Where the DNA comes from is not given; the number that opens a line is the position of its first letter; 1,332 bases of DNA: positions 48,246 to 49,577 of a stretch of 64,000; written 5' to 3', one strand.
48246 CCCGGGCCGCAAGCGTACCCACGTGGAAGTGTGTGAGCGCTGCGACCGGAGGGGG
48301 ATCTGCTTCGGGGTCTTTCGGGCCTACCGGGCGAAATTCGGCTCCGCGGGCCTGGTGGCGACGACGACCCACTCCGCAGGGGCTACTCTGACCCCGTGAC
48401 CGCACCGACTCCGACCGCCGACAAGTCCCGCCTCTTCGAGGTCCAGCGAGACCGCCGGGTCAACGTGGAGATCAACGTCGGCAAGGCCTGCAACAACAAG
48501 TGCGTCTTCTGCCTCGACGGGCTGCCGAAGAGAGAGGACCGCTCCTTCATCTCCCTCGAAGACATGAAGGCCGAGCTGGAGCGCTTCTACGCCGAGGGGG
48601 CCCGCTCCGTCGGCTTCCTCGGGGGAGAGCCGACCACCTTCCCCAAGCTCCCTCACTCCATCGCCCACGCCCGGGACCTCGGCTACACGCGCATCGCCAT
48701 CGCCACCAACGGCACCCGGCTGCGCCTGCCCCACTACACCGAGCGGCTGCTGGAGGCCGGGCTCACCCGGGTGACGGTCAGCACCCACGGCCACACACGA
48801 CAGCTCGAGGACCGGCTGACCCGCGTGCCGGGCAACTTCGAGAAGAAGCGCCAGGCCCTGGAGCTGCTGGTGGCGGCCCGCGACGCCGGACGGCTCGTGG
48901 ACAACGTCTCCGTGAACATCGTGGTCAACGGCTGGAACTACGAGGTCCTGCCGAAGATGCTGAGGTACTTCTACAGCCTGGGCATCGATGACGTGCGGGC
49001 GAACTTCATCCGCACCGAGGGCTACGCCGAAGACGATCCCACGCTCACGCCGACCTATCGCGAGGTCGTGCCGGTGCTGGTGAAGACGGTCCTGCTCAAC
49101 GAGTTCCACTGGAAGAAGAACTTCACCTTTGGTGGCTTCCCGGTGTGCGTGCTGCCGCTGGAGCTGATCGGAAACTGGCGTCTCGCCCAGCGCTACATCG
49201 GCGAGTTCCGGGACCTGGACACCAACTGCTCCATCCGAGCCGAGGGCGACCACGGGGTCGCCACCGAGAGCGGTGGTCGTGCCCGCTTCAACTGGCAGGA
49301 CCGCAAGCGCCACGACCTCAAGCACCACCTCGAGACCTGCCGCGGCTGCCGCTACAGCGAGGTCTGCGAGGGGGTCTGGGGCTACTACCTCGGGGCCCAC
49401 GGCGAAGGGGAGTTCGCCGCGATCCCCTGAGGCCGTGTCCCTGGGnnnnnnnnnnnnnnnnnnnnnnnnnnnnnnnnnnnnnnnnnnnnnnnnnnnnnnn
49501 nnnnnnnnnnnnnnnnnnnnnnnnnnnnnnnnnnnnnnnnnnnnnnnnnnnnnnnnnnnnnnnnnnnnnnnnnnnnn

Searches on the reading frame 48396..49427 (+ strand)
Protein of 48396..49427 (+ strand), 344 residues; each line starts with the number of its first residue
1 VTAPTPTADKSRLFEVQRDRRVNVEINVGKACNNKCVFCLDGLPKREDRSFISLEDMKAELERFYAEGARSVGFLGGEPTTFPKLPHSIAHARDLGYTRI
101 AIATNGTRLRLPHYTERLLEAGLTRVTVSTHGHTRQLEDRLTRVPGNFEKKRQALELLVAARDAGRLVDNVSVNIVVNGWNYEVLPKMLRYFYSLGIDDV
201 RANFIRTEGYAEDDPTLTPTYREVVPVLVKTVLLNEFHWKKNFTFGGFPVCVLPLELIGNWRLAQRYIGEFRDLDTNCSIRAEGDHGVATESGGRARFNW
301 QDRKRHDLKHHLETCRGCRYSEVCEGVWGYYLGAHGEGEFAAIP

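Call 9: search_protein_families(library=ncbifam, proteins=[window:48396-49427:+], max_evalue=0.1)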
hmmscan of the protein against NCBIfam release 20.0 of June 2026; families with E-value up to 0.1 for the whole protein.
window:48396-49427:+ (344 aa): 53 families (the best 25 are shown)
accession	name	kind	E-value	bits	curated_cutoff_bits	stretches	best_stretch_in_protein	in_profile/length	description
NF038332.1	rSAM_rare_HxsC4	exception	9.9e-45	153.1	500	1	18-342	10-334/335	radical SAM protein HxsC4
TIGR02668.1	moaA_archaeal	equivalog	2.4e-20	72.7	325.25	1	23-193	11-174/303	GTP 3',8-cyclase MoaA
TIGR02666.1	moaA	equivalog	4.7e-19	68.5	284.05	1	24-197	12-185/336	GTP 3',8-cyclase MoaA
TIGR04466.1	rSAM_BlsE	equivalog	1.2e-16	61.1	400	1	26-196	7-166/327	cytosylglucuronate decarboxylase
TIGR04546.1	rSAM_ahbC_deAc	equivalog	4.3e-16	58.7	650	1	11-192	28-200/390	12,18-didecarboxysiroheme deacetylase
NF001199.0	PRK00164.2-1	equivalog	7.2e-16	58.2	231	1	23-193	13-176/308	GTP 3',8-cyclase MoaA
TIGR03977.1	rSAM_pair_HxsC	equivalog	1.4e-15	57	267.9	1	19-256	22-256/292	His-Xaa-Ser system radical SAM maturase HxsC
TIGR04545.1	rSAM_ahbD_hemeb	equivalog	4.2e-15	56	500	1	27-208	5-178/339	heme b synthase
NF045646.2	rSAM_Se_TrsS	equivalog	1.3e-14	53.6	490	1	23-191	87-250/441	radical SAM (seleno)protein TrsS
TIGR04347.1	pseudo_SAM_Halo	equivalog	7.1e-14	51.9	525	1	8-198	25-205/390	TIGR04347 family pseudo-SAM/SPASM protein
TIGR04317.1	W_rSAM_matur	equivalog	7.4e-14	51.6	380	1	25-213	7-193/349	tungsten cofactor oxidoreductase radical SAM maturase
NF045574.1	sacti_mat_StsB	exception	2e-13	50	625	1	24-214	98-278/466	StsB family radical SAM/SPASM domain sactipeptide maturase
TIGR03913.1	rad_SAM_trio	equivalog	2.7e-13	49.1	591.75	1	17-230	14-220/477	GDL motif peptide-associated radical SAM/SPASM maturase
NF045702.1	rSAM_GDGT_ether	equivalog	3.2e-13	49.1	450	1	23-192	87-253/486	tetraether lipid synthase Tes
NF038283.1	viperin_w_prok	equivalog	1.2e-12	47.6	180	1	28-183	8-168/281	viperin family antiviral radical SAM protein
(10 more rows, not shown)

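Call 10: search_protein_families(library=pfam, proteins=[window:48396-49427:+], max_evalue=0.1)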
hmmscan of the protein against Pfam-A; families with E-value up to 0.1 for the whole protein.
window:48396-49427:+ (344 aa): 1 family
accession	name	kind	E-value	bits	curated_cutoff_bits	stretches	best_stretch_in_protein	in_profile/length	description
PF04055.27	Radical_SAM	-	2.7e-22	80.2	29.5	1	26-191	1-165/166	Radical SAM superfamily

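Call 20: find_homologous_proteins(query=window:48396-49427:+, max_evalue=1e-10)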
Query window:48396-49427:+ (344 aa): 473 proteins with E <= 1e-10 among 4201 candidates; the best 120 are listed.
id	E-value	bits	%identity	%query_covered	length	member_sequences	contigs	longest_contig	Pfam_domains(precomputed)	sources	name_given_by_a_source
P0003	2.1e-237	805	100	100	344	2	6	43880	PF04055.28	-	-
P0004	2.5e-200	683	83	100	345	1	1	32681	PF04055.28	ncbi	-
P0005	5.2e-200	682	83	100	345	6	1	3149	PF04055.28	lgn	-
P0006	1.2e-184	632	81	96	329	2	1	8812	PF04055.28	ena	-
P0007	2.8e-165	568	72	95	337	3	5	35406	PF04055.28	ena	-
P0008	2.2e-163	562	69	100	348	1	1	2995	PF04055.28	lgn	-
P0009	7.7e-163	560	70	96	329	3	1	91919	PF04055.28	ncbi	-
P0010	4.7e-162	557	72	96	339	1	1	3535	PF04055.28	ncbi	-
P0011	1.2e-161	556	71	95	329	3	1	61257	PF04055.28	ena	-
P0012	1.3e-161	556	71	95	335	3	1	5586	PF04055.28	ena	-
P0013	1.6e-161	556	72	95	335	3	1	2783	PF04055.28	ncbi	-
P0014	2.8e-160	551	70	96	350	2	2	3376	PF04055.28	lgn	-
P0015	2.7e-158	545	70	95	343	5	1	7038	PF04055.28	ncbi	-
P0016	4.3e-157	541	68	96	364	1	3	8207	PF04055.28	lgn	-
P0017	4.4e-157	541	70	94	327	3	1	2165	PF04055.28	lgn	-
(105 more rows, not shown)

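Call 24: find_related_loci(query=A1, collection=genome_contigs, flank=10000)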
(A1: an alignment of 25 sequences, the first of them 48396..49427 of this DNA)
Query A1 (344 aa) in genome_contigs; peptide patterns used: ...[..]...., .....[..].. (x = any residue, [..] = any of these).
599 stretches matched a pattern (row limit reached: there are more); 418 encode a relative of the query (tblastn E <= 1e-3); the best 80 are kept; 79 distinct loci.
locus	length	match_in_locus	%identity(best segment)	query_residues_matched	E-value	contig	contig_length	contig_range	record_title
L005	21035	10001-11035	82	1-344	0e+0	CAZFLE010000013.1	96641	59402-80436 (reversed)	MAG TPA_asm: uncultured Enterobacterales bacterium isolate binchicken_co46_73 genome assembly, contig: NODE_321_length_9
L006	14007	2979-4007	79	1-344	0e+0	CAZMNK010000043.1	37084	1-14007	MAG TPA_asm: uncultured Enterobacterales bacterium isolate SRP308112_co1_330 genome assembly, contig: NODE_1319_length_3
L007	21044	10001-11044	68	1-344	5e-161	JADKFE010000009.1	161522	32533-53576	MAG: Deltaproteobacteria bacterium isolate Rand_18-Q3-R56-63_MAXAC.001 tig00004227-10-1603730, whole genome shotgun sequ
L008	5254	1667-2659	70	18-344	4e-162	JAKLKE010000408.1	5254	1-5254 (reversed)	MAG: Myxococcota bacterium isolate MAG.430 MAG.430-NODE_408_length_5254_cov_3.133668, whole genome shotgun sequence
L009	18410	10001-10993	71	18-344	5e-160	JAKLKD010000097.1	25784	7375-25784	MAG: Myxococcota bacterium isolate MAG.235 MAG.235-scaffold_1774, whole genome shotgun sequence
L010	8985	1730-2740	69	6-344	4e-159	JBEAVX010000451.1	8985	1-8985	MAG: Pseudomonadota bacterium isolate NASQAN2011_262_B_bin.21 scaffold_1195872, whole genome shotgun sequence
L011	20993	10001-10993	69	15-344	4e-158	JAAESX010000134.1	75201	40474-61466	MAG: Proteobacteria bacterium isolate Ust_23 UstG_CONTIG1637799, whole genome shotgun sequence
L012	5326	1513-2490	67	6-326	1e-153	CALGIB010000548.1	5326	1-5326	MAG TPA_asm: uncultured proteobacterium isolate ERR2206756_bin.71_CONCOCT_v1.1_MAG genome assembly, contig: ERZ887841.10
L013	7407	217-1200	64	18-343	1e-145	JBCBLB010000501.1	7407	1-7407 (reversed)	MAG: Myxococcota bacterium isolate J06627_4 k141_57130_length_7407_cov_15.0000, whole genome shotgun sequence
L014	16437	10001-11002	63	15-344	2e-142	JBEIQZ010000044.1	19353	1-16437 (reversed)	MAG: Alphaproteobacteria bacterium isolate Sample-107-S7-bin-62 Sample_107_S7-bin_62-k141_77062, whole genome shotgun se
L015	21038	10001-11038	62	4-344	5e-142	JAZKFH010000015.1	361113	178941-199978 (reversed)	MAG: Myxococcota bacterium isolate DC_HB_02_SPN181219-bin069 DCHB02SPN_B069_0_000000000015, whole genome shotgun sequenc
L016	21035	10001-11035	61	2-343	4e-141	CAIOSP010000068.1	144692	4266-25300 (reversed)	MAG: uncultured proteobacterium isolate Kiruna_bin-11227 genome assembly, contig: bin-11227:068/223, whole genome shotgu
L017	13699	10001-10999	63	16-344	8e-140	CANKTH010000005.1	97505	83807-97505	MAG: Deltaproteobacteria bacterium isolate TH-Jun18-127 genome assembly, contig: TH-Jun18-C259, whole genome shotgun seq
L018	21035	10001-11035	60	4-343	3e-139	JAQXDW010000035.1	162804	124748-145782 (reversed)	MAG: Myxococcota bacterium isolate cluster4_bin.77 k119_11320, whole genome shotgun sequence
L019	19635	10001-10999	62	15-343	2e-139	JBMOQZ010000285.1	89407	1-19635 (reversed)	MAG: Myxococcota bacterium isolate Betzabe_MAG167 MAG167_285, whole genome shotgun sequence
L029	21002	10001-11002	60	15-343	5e-134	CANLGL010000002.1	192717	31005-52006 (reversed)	MAG: Deltaproteobacteria bacterium isolate TH-Jun18-28 genome assembly, contig: TH-Jun18-C45, whole genome shotgun seque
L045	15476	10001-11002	57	18-343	5e-130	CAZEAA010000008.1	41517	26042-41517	MAG TPA_asm: uncultured Sandaracinaceae bacterium isolate SRP296810_co1_247 genome assembly, contig: NODE_771_length_415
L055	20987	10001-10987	60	18-343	5e-128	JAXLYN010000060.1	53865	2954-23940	MAG: Polyangiaceae bacterium isolate STL-MYX14 C3.142.fa-60, whole genome shotgun sequence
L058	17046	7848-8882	57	17-343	1e-127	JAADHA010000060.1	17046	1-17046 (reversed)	MAG: Oligoflexia bacterium isolate M_MetaBat.154 contig-127_5491, whole genome shotgun sequence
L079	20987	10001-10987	71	16-344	4e-164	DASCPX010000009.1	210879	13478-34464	MAG TPA_asm: Myxococcota bacterium isolate Fu_MAG_56 c_000000069579, whole genome shotgun sequence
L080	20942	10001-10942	44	23-341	6e-82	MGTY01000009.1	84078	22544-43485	MAG: Elusimicrobia bacterium GWA2_69_24 gwa2_scaffold_1125, whole genome shotgun sequence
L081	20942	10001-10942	40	23-343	2e-81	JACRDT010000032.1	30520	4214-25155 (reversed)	MAG: Elusimicrobia bacterium isolate NC_groundwater_1679_Pr3_B-0.1um_69_72 SR-2_scaffold_141_2166032, whole genome shotg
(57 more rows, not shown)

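Call 32: search_protein_families(library=padloc, proteins=[window:48396-49427:+], max_evalue=0.1)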
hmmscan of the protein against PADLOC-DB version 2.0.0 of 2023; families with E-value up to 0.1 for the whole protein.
window:48396-49427:+ (344 aa): 3 families
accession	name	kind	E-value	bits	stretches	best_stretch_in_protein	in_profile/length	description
PDLC02903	pVip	-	4.9e-14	50.4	1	25-183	3-151/257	Viperins not associated with kinases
PDLC02904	pVip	-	1.4e-12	45.7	1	28-183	9-155/262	Viperins associated with kinases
PDLC02905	pVip-kinase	-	7.3e-06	23.5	1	24-110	184-273/474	Viperin-kinase fusion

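Call 34: search_protein_families(library=ncbifam, proteins=[L011:6171-7673:+, L055:6216-7718:+, L079:7102-7503:+], max_evalue=0.001)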
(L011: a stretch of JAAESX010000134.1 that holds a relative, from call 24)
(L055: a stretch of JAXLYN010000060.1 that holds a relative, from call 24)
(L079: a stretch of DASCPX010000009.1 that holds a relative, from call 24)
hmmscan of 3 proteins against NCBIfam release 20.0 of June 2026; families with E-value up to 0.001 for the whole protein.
L011:6171-7673:+ (501 aa): 60 families (the best 25 are shown)
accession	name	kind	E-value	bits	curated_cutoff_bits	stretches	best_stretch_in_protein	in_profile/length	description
TIGR03978.1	rSAM_paired_1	equivalog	1.1e-146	489.2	370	1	24-491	3-466/466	His-Xaa-Ser system radical SAM maturase HxsB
TIGR04068.1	rSAM_ocin_clost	equivalog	9.6e-31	107.1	500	1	27-248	14-236/462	Cys-rich peptide radical SAM maturase CcpM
NF047865.1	rSAM_PapB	equivalog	7.6e-29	101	340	1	106-450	10-326/330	PapB family radical SAM/SPASM ranthipeptide maturase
TIGR03906.1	quino_hemo_SAM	equivalog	9.4e-26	90.5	453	1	106-253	101-250/467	quinohemoprotein amine dehydrogenase maturation protein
NF040492.1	not_ScfB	exception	4e-24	85.3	855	1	108-451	104-426/450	ScfB-related radical SAM/SPASM orphan maturase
TIGR04064.1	rSAM_nif11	equivalog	1.2e-23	83.6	518.7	1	104-332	83-303/459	nif11-like peptide radical SAM maturase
NF035951.1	rSAM_RumMC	equivalog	4.4e-23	81.7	720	1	106-248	119-263/510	RumMC family radical SAM sactipeptide maturase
TIGR03974.1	rSAM_six_Cys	equivalog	4.8e-23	81.7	425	1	108-444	106-419/451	thioether cross-link-forming SCIFF peptide maturase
TIGR03942.1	sulfatase_rSAM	equivalog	9.9e-20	70.9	349.45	1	105-249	7-153/363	anaerobic sulfatase maturase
TIGR04163.1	rSAM_cobopep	equivalog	1.7e-17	63.3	375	1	103-477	68-421/428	peptide-modifying radical SAM enzyme CbpB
TIGR04280.1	geopep_mat_rSAM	hypoth_equivalog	5.7e-17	61.8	400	1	103-242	88-228/428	geopeptide radical SAM maturase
NF041298.1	rSAM_mat_DynA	equivalog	7.4e-17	61.4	450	1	105-320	7-212/356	dynobactin maturation radical SAM/SPASM protein DynA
NF038170.1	lachnocin_rSAM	equivalog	2.5e-16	59.6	550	1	104-246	81-225/440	lachnocin radical SAM maturase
NF038107.1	rSAM_NF038107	equivalog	8.4e-16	57.8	600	1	74-246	61-235/444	Cys-every-fifth radical SAM/SPASM peptide maturase CefB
NF010321.0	PRK13758.1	equivalog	1.2e-15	57.6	441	1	108-247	14-156/370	anaerobic sulfatase-maturase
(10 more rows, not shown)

L055:6216-7718:+ (501 aa): 59 families (the best 25 are shown)
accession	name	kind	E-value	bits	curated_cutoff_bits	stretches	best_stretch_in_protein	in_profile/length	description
TIGR03978.1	rSAM_paired_1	equivalog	4.5e-147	490.6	370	1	19-488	2-466/466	His-Xaa-Ser system radical SAM maturase HxsB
NF047865.1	rSAM_PapB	equivalog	2e-38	132.4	340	1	102-448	9-327/330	PapB family radical SAM/SPASM ranthipeptide maturase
NF040492.1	not_ScfB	exception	5e-36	124.5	855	1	104-448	103-426/450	ScfB-related radical SAM/SPASM orphan maturase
TIGR04068.1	rSAM_ocin_clost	equivalog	5.4e-35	121.2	500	1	58-245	46-236/462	Cys-rich peptide radical SAM maturase CcpM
TIGR03942.1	sulfatase_rSAM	equivalog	1.2e-31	110.1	349.45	1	101-448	6-335/363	anaerobic sulfatase maturase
TIGR03974.1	rSAM_six_Cys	equivalog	1.4e-31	109.8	425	1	64-455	68-434/451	thioether cross-link-forming SCIFF peptide maturase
TIGR04064.1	rSAM_nif11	equivalog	8.3e-30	103.9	518.7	2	101-238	83-221/459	nif11-like peptide radical SAM maturase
TIGR03906.1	quino_hemo_SAM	equivalog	3.2e-29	101.9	453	1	99-245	96-245/467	quinohemoprotein amine dehydrogenase maturation protein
NF035951.1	rSAM_RumMC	equivalog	1.8e-25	89.6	720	1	99-247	115-265/510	RumMC family radical SAM sactipeptide maturase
NF038170.1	lachnocin_rSAM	equivalog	1.6e-24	86.6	550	1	101-270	81-252/440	lachnocin radical SAM maturase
NF041298.1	rSAM_mat_DynA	equivalog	4.5e-24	85.1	450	1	99-448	4-332/356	dynobactin maturation radical SAM/SPASM protein DynA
TIGR04163.1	rSAM_cobopep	equivalog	4.6e-19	68.5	375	1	102-449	70-399/428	peptide-modifying radical SAM enzyme CbpB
NF010321.0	PRK13758.1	equivalog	1.1e-18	67.6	441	1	103-434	12-326/370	anaerobic sulfatase-maturase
TIGR04280.1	geopep_mat_rSAM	hypoth_equivalog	6.2e-17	61.7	400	1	31-225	21-214/428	geopeptide radical SAM maturase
TIGR04083.1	rSAM_pep_methan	hypoth_equivalog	3.2e-16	59.2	300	1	99-473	3-344/376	TIGR04083 family peptide-modifying radical SAM enzyme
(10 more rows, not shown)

L079:7102-7503:+ (134 aa): 1 family
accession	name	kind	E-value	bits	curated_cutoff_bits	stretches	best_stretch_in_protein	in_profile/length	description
TIGR03976.1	chp_LLNDYxLRE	equivalog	2.4e-17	63.1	50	1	15-101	1-86/90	His-Xaa-Ser system protein HxsD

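Call 39: search_protein_families(library=ncbifam, proteins=[L011:7677-8048:+, L055:7742-8023:+, L018:7695-8042:+, L058:5347-5595:+, L081:6526-7062:+, L045:7586-7927:+, L029:7545-8009:+, L005:6798-7163:+], max_evalue=0.01)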
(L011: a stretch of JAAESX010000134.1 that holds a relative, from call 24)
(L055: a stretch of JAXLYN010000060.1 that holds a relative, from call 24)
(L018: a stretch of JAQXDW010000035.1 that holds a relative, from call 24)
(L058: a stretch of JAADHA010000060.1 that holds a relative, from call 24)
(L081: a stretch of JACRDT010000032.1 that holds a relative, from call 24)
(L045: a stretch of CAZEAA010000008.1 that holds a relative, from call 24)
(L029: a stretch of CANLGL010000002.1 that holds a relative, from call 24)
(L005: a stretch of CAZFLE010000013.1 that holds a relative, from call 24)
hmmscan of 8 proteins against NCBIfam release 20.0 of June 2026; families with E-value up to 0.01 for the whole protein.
L011:7677-8048:+ (124 aa): 7 families
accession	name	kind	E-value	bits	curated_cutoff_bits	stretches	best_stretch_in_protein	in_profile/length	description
NF038313.3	HisXaaSer_A4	exception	2.7e-26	92.3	55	2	19-109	2-90/93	His-Xaa-Ser repeat protein HxsA4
NF038329.2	gly_rich_SclB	equivalog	6.6e-07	28.6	325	1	74-122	108-156/442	LPXTG-anchored collagen-like adhesin Scl2/SclB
NF038330.1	adhesin_SclA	exception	5.8e-06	26.2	400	1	79-120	113-187/405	LPXTG-anchored collagen-like adhesin Scl1/SclA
NF046116.1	adhesin_Lcl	equivalog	4.2e-05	22.3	500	1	78-120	91-133/431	collagen-like adhesin Lcl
TIGR03979.1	His_Ser_Rich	equivalog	0.0013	18.8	121.65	1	67-93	48-74/190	His-Xaa-Ser repeat protein HxsA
NF008991.0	PRK12334.2-3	equivalog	0.0057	16.1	696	1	48-121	278-350/454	nucleoside triphosphate pyrophosphohydrolase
NF038309.1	HisXaaSer_A3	equivalog_domain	0.0078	16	65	0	71-109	42-79/81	His-Xaa-Ser repeat protein HxsA3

L055:7742-8023:+ (94 aa): 5 families
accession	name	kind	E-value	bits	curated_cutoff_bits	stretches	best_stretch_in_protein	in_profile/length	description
NF038313.3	HisXaaSer_A4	exception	1.7e-27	96.1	55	1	5-94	1-93/93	His-Xaa-Ser repeat protein HxsA4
NF038329.2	gly_rich_SclB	equivalog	6.4e-05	22.1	325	1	39-92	93-147/442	LPXTG-anchored collagen-like adhesin Scl2/SclB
NF038309.1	HisXaaSer_A3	equivalog_domain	0.00074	19.3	65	1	52-89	44-80/81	His-Xaa-Ser repeat protein HxsA3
NF046116.1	adhesin_Lcl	equivalog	0.0013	17.4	500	1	37-91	74-128/431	collagen-like adhesin Lcl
NF038296.1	HisXaaSer_A2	equivalog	0.0061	17.5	48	0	53-78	69-94/96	His-Xaa-Ser repeat protein HxsA2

L018:7695-8042:+ (116 aa): 7 families
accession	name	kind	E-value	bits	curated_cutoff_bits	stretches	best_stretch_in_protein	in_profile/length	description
NF038313.3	HisXaaSer_A4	exception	3.2e-22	79.2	55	1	15-109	1-92/93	His-Xaa-Ser repeat protein HxsA4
NF038330.1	adhesin_SclA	exception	5.1e-08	33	400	1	35-114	90-168/405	LPXTG-anchored collagen-like adhesin Scl1/SclA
NF038296.1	HisXaaSer_A2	equivalog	1.9e-06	28.8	48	1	30-82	42-94/96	His-Xaa-Ser repeat protein HxsA2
NF046116.1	adhesin_Lcl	equivalog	6.2e-06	25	500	1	68-112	68-112/431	collagen-like adhesin Lcl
NF038329.2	gly_rich_SclB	equivalog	5.4e-05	22.3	325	1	69-112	141-184/442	LPXTG-anchored collagen-like adhesin Scl2/SclB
NF038309.1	HisXaaSer_A3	equivalog_domain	0.00086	19.1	65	0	61-98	43-79/81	His-Xaa-Ser repeat protein HxsA3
NF008991.0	PRK12334.2-3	equivalog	0.0016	17.9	696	1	49-109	290-352/454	nucleoside triphosphate pyrophosphohydrolase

L058:5347-5595:+ (83 aa): 2 families
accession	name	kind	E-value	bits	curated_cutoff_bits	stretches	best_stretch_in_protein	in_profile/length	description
NF038313.3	HisXaaSer_A4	exception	2.8e-08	34.5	55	1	12-81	1-70/93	His-Xaa-Ser repeat protein HxsA4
NF038296.1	HisXaaSer_A2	equivalog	0.00046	21.2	48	1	51-79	66-94/96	His-Xaa-Ser repeat protein HxsA2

L081:6526-7062:+ (179 aa): 5 families
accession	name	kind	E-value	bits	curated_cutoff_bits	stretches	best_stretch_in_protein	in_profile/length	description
NF038313.3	HisXaaSer_A4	exception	5e-42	142.7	55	3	10-103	2-92/93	His-Xaa-Ser repeat protein HxsA4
NF038329.2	gly_rich_SclB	equivalog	3.4e-18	65.8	325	1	66-175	111-220/442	LPXTG-anchored collagen-like adhesin Scl2/SclB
NF038330.1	adhesin_SclA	exception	6.6e-17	62.2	400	1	65-176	110-221/405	LPXTG-anchored collagen-like adhesin Scl1/SclA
NF046116.1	adhesin_Lcl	equivalog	3.1e-13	49.1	500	1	68-175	56-163/431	collagen-like adhesin Lcl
NF038309.1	HisXaaSer_A3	equivalog_domain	9e-10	38.2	65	0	10-101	2-79/81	His-Xaa-Ser repeat protein HxsA3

L045:7586-7927:+ (114 aa): 4 families
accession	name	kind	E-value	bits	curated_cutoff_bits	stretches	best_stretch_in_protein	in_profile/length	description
NF038313.3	HisXaaSer_A4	exception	2e-20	73.5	55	1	35-112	2-76/93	His-Xaa-Ser repeat protein HxsA4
NF038296.1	HisXaaSer_A2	equivalog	1.6e-05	25.8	48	1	75-101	68-94/96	His-Xaa-Ser repeat protein HxsA2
NF038309.1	HisXaaSer_A3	equivalog_domain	0.00025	20.8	65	1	81-111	44-76/81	His-Xaa-Ser repeat protein HxsA3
TIGR03979.1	His_Ser_Rich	equivalog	0.0012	18.9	121.65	1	76-101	49-74/190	His-Xaa-Ser repeat protein HxsA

L029:7545-8009:+ (155 aa): 6 families
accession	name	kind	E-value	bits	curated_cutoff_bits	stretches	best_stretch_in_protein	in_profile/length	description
NF038313.3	HisXaaSer_A4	exception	3.4e-34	117.6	55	2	28-133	2-89/93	His-Xaa-Ser repeat protein HxsA4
NF038329.2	gly_rich_SclB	equivalog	1.2e-10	40.9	325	1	95-151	119-175/442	LPXTG-anchored collagen-like adhesin Scl2/SclB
NF038330.1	adhesin_SclA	exception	1.3e-07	31.6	400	1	95-153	113-171/405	LPXTG-anchored collagen-like adhesin Scl1/SclA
NF046116.1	adhesin_Lcl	equivalog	1.6e-07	30.2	500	1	95-151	65-133/431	collagen-like adhesin Lcl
NF038309.1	HisXaaSer_A3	equivalog_domain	0.00033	20.4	65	0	89-126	44-80/81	His-Xaa-Ser repeat protein HxsA3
NF038296.1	HisXaaSer_A2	equivalog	0.0069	17.4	48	0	84-109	69-94/96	His-Xaa-Ser repeat protein HxsA2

L005:6798-7163:+ (122 aa): 6 families
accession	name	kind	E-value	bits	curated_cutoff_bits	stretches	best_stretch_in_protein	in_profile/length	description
NF038313.3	HisXaaSer_A4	exception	3.6e-19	69.4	55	1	15-122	2-93/93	His-Xaa-Ser repeat protein HxsA4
NF038329.2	gly_rich_SclB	equivalog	7.2e-07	28.5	325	1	76-117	121-195/442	LPXTG-anchored collagen-like adhesin Scl2/SclB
NF038330.1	adhesin_SclA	exception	2.4e-06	27.5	400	1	74-120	116-162/405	LPXTG-anchored collagen-like adhesin Scl1/SclA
NF046116.1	adhesin_Lcl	equivalog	6.4e-06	25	500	1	75-118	90-133/431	collagen-like adhesin Lcl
TIGR03979.1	His_Ser_Rich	equivalog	3.6e-05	23.8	121.65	1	47-88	45-74/190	His-Xaa-Ser repeat protein HxsA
NF038296.1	HisXaaSer_A2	equivalog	0.00011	23.1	48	1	66-88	72-94/96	His-Xaa-Ser repeat protein HxsA2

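Call 42: search_solved_structures(query=window:48396-49427:+, max_evalue=0.001)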
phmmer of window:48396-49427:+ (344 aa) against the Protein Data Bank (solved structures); distinct sequences matched with E-value up to 0.001: 5.
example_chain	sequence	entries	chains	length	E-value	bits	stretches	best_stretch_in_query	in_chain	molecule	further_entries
7vob_C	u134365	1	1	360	2.8e-14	56.4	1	26-207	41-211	Cytosylglucuronate decarboxylase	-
7voc_C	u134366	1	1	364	2.9e-14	56.3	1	26-207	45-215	Cytosylglucuronate decarboxylase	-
7tol_A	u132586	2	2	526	3.1e-12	49.6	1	23-132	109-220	glycerol dibiphytanyl glycerol tetraether - macrocyclic archaeol synthase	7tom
7wzv_A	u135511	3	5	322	9.2e-05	25.1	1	22-121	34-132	4Fe-4S cluster-binding domain-containing protein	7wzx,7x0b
9dfu_A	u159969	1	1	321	0.00045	22.8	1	20-110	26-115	Radical SAM core domain-containing protein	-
